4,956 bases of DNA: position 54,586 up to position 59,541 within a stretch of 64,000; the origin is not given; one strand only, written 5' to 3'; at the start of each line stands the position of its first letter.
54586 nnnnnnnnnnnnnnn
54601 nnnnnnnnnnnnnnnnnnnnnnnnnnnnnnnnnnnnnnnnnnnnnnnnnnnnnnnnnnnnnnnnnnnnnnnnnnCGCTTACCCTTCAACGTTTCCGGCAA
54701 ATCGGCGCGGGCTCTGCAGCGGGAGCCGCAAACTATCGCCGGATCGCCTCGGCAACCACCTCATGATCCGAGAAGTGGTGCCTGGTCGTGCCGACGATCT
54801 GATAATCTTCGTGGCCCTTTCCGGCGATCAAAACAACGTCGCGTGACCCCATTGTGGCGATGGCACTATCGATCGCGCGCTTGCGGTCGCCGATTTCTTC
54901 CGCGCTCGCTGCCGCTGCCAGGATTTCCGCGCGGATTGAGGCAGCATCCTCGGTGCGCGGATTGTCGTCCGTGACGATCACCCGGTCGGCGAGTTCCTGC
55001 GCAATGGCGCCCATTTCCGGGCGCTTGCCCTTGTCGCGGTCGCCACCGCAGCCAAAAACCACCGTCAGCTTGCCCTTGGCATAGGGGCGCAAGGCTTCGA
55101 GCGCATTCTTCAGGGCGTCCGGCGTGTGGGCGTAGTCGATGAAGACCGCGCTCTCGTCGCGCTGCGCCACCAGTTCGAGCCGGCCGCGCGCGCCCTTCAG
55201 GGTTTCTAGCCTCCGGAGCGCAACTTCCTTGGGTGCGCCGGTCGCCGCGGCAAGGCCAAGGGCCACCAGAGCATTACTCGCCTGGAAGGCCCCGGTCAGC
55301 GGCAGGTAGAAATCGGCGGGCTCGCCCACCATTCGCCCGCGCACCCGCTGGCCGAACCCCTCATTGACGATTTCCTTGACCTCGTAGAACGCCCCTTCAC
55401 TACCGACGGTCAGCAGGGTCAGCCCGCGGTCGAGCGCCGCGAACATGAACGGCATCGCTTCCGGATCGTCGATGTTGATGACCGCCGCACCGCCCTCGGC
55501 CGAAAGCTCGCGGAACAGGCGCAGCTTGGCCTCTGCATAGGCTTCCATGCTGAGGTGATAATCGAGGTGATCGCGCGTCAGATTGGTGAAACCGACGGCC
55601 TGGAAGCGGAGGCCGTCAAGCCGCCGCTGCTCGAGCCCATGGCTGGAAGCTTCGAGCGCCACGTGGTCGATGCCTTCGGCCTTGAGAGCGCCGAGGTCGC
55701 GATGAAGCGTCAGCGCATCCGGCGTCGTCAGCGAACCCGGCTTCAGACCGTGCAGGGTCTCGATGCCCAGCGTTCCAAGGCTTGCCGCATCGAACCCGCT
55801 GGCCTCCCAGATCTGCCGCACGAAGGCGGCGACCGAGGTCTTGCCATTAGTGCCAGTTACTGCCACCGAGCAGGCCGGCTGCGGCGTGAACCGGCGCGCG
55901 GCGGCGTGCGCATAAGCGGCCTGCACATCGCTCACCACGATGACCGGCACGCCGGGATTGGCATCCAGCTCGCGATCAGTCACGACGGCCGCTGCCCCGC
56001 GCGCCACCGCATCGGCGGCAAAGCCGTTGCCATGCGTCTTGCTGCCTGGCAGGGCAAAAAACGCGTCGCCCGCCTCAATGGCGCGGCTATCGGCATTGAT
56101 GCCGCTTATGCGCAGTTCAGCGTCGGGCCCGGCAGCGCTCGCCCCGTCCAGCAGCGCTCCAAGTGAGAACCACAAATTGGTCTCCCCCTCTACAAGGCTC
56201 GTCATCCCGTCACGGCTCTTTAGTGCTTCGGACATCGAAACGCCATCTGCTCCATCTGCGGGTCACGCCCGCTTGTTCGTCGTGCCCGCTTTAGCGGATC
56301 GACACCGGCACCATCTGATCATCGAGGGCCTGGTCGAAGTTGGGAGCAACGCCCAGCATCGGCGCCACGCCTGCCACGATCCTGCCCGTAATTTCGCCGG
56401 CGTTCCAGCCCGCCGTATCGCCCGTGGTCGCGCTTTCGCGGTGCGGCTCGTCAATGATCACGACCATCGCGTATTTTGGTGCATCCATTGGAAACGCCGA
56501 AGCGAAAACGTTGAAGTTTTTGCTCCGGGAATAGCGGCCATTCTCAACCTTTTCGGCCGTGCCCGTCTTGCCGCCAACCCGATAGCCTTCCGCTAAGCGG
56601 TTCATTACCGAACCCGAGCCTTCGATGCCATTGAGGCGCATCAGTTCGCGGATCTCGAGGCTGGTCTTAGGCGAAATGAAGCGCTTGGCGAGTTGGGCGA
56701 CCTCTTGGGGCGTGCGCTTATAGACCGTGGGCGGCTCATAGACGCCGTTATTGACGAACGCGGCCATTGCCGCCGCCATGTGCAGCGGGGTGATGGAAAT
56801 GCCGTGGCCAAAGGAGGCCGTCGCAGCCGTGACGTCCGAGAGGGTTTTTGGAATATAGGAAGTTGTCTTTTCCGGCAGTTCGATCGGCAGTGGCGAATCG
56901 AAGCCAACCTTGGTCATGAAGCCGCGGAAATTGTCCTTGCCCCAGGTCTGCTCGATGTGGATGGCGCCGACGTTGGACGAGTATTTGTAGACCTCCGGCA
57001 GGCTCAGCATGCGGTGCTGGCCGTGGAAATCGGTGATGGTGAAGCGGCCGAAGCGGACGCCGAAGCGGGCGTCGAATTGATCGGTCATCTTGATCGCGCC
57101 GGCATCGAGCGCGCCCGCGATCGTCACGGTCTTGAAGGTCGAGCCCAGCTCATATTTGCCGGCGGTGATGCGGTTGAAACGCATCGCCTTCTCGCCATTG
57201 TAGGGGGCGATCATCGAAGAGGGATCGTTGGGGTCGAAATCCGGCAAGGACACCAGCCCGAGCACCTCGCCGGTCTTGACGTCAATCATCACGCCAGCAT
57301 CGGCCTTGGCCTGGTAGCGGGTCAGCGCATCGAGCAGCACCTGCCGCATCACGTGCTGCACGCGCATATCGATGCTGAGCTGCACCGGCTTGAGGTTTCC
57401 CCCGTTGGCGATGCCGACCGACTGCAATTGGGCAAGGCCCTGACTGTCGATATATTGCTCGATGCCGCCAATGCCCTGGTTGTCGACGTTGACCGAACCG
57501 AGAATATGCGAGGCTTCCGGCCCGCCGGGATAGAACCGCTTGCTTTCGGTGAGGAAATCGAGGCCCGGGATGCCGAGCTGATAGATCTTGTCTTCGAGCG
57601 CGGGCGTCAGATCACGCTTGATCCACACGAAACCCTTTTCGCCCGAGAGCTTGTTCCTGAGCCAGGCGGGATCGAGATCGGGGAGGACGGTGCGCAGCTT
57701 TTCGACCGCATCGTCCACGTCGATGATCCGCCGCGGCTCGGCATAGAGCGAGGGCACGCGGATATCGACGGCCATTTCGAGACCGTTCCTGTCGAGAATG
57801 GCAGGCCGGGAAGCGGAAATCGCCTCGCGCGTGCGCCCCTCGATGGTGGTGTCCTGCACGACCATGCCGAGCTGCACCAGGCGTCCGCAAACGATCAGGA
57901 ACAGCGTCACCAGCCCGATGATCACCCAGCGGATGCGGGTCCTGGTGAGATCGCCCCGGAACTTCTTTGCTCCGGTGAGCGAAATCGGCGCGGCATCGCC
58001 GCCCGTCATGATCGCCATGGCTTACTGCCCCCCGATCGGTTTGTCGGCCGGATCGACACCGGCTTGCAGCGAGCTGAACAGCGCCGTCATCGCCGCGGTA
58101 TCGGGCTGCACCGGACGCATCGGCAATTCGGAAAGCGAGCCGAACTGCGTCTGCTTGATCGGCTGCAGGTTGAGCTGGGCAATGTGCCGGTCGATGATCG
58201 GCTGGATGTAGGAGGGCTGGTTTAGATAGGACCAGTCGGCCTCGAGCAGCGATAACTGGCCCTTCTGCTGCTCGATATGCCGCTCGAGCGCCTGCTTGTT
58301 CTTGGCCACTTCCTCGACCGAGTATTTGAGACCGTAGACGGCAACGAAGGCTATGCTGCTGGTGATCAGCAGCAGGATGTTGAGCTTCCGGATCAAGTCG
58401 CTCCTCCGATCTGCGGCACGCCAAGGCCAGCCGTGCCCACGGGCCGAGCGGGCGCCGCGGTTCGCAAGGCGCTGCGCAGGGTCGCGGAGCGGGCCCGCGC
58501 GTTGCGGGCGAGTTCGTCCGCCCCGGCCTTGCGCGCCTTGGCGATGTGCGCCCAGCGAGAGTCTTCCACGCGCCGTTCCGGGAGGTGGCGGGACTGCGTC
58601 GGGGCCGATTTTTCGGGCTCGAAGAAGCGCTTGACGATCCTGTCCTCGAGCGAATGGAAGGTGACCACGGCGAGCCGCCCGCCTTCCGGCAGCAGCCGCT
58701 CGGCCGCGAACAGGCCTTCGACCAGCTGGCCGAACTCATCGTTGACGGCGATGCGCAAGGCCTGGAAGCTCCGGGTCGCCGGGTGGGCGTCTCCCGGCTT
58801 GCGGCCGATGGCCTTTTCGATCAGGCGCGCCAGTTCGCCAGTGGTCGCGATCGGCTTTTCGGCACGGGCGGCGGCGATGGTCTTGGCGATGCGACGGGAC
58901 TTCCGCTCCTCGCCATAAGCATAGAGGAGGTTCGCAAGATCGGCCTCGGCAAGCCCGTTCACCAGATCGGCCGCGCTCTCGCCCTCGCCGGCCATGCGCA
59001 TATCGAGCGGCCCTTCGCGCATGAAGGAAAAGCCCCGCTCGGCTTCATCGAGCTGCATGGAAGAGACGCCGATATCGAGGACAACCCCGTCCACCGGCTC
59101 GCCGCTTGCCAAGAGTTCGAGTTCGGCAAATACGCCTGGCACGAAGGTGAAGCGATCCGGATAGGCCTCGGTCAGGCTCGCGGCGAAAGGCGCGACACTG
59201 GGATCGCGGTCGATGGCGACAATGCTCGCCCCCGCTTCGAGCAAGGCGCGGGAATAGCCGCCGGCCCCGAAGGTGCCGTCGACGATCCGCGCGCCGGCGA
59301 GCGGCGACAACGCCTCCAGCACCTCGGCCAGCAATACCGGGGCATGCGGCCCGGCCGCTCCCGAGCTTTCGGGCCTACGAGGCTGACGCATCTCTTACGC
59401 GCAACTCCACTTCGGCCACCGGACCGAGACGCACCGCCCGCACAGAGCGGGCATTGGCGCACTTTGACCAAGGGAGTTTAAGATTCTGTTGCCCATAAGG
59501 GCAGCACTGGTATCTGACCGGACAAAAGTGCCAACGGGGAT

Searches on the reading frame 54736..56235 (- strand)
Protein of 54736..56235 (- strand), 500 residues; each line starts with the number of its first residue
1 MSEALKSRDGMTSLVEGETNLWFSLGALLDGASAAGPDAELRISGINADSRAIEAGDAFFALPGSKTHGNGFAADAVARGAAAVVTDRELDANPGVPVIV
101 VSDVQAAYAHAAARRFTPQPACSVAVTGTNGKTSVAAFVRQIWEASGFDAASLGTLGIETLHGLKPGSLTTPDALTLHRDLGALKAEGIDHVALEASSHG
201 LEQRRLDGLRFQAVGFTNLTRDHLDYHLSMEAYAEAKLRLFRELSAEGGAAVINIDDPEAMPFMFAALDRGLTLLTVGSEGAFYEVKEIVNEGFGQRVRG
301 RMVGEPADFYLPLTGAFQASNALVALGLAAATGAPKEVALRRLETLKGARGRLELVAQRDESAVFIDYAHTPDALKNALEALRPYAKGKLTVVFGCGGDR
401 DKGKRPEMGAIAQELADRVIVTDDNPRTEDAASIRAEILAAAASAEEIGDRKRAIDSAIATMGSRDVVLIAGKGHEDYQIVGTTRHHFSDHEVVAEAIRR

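Call 4: search_protein_families(library=pfam, proteins=[window:54736-56235:-])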
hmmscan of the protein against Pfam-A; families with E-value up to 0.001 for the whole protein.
window:54736-56235:- (500 aa): 3 families
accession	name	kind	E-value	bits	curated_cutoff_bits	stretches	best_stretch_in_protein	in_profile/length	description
PF08245.18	Mur_ligase_M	-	1e-45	156.6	24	1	126-329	1-200/200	Mur ligase middle domain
PF02875.26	Mur_ligase_C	-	1.6e-35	123.1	28.4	1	351-474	1-127/127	Mur ligase, glutamate ligase domain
PF01225.30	Mur_ligase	-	3.3e-10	40.6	21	1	43-113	2-92/95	Mur ligase family, catalytic domain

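Call 5: search_protein_families(library=ncbifam, proteins=[window:54736-56235:-])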
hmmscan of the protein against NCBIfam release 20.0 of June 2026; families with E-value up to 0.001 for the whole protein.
window:54736-56235:- (500 aa): 27 families (the best 25 are shown)
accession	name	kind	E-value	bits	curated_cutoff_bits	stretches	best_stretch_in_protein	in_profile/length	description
NF001124.0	PRK00139.1-2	equivalog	1.3e-180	601.5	476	1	33-499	18-493/500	UDP-N-acetylmuramoyl-L-alanyl-D-glutamate--2,6-diaminopimelate ligase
NF008896.0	PRK11929.1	equivalog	2.1e-148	495.9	1023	1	43-499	29-499/965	bifunctional UDP-N-acetylmuramoyl-L-alanyl-D-glutamate--2,6-diaminopimelate ligase MurE/UDP-N-acetylmuramoyl-tripeptide--D-alanyl-D-alanine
TIGR01085.1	murE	subfamily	2.3e-141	472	257.3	1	41-498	2-471/472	UDP-N-acetylmuramyl-tripeptide synthetase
NF001126.0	PRK00139.1-4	equivalog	1.8e-131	439.1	373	1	38-499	18-483/486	UDP-N-acetylmuramoyl-L-alanyl-D-glutamate--2,6-diaminopimelate ligase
NF001123.0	PRK00139.1-1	equivalog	3.5e-123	411.8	586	1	40-497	17-488/493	UDP-N-acetylmuramoyl-L-alanyl-D-glutamate--2,6-diaminopimelate ligase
NF010628.0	PRK14022.1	equivalog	3.4e-79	266.8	536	1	40-496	32-478/483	UDP-N-acetylmuramoyl-L-alanyl-D-glutamate--L-lysine ligase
NF001130.0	PRK00139.2-4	equivalog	3.7e-52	177.7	715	2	308-497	316-510/516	UDP-N-acetylmuramoyl-L-alanyl-D-glutamate--2,6-diaminopimelate ligase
TIGR01143.1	murF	subfamily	3.4e-41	141.6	288.6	2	49-145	2-98/418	UDP-N-acetylmuramoyl-tripeptide--D-alanyl-D-alanine ligase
NF001127.0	PRK00139.2-1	equivalog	9.2e-37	126.9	997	2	307-497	315-509/520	UDP-N-acetylmuramoyl-L-alanyl-D-glutamate--2,6-diaminopimelate ligase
NF001131.0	PRK00139.2-5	equivalog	6e-34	117.7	1000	1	86-488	72-472/483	UDP-N-acetylmuramoyl-L-alanyl-D-glutamate--2,6-diaminopimelate ligase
NF001129.0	PRK00139.2-3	equivalog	4.2e-31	108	762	1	37-488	35-504/517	UDP-N-acetylmuramoyl-L-alanyl-D-glutamate--2,6-diaminopimelate ligase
TIGR01087.1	murD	equivalog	1.1e-29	103.8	211.95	2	187-471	150-416/441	UDP-N-acetylmuramoyl-L-alanine--D-glutamate ligase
TIGR01082.1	murC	equivalog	1.1e-26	93.9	335.1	1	216-423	173-381/449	UDP-N-acetylmuramate--L-alanine ligase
NF010693.0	PRK14093.1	equivalog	5.2e-25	88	544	2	32-153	16-140/479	UDP-N-acetylmuramoylalanyl-D-glutamyl-2,6-diaminopimelate--D-alanyl-D-alanine ligase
NF008041.0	PRK10773.1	equivalog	4.8e-24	84.9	551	1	34-367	15-331/453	UDP-N-acetylmuramoyl-tripeptide--D-alanyl-D-alanine ligase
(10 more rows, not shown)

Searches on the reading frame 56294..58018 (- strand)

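Call 4: search_protein_families(library=pfam, proteins=[window:56294-58018:-])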
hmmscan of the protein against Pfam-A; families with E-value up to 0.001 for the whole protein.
window:56294-58018:- (575 aa): 2 families
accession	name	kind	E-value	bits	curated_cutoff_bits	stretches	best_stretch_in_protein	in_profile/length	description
PF00905.27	Transpeptidase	-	1.4e-59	202.2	22.1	1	243-532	4-286/299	Penicillin binding protein transpeptidase domain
PF03717.20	PBP_dimer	-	1.4e-09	39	24.4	1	67-180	2-127/180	Penicillin-binding Protein dimerisation domain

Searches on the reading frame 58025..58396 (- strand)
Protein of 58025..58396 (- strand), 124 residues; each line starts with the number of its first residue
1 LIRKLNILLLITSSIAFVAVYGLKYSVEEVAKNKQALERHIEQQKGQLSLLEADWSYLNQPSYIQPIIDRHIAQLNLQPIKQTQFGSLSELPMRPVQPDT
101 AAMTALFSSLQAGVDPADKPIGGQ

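Call 60: search_protein_families(library=pfam, proteins=[window:58025-58396:-], max_evalue=0.001)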
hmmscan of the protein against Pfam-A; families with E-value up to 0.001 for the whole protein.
window:58025-58396:- (124 aa): 0 families
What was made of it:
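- Checked: The ORF at the ftsL position (58025-58396) matched no Pfam family (call 60).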

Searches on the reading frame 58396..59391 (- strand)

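Call 60: search_protein_families(library=pfam, proteins=[window:58396-59391:-], max_evalue=0.001)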
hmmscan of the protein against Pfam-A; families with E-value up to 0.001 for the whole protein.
window:58396-59391:- (332 aa): 1 family
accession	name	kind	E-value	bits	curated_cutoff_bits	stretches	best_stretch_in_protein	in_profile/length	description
PF01795.25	Methyltransf_5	-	1.9e-85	287.5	27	1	15-308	3-306/309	MraW methylase family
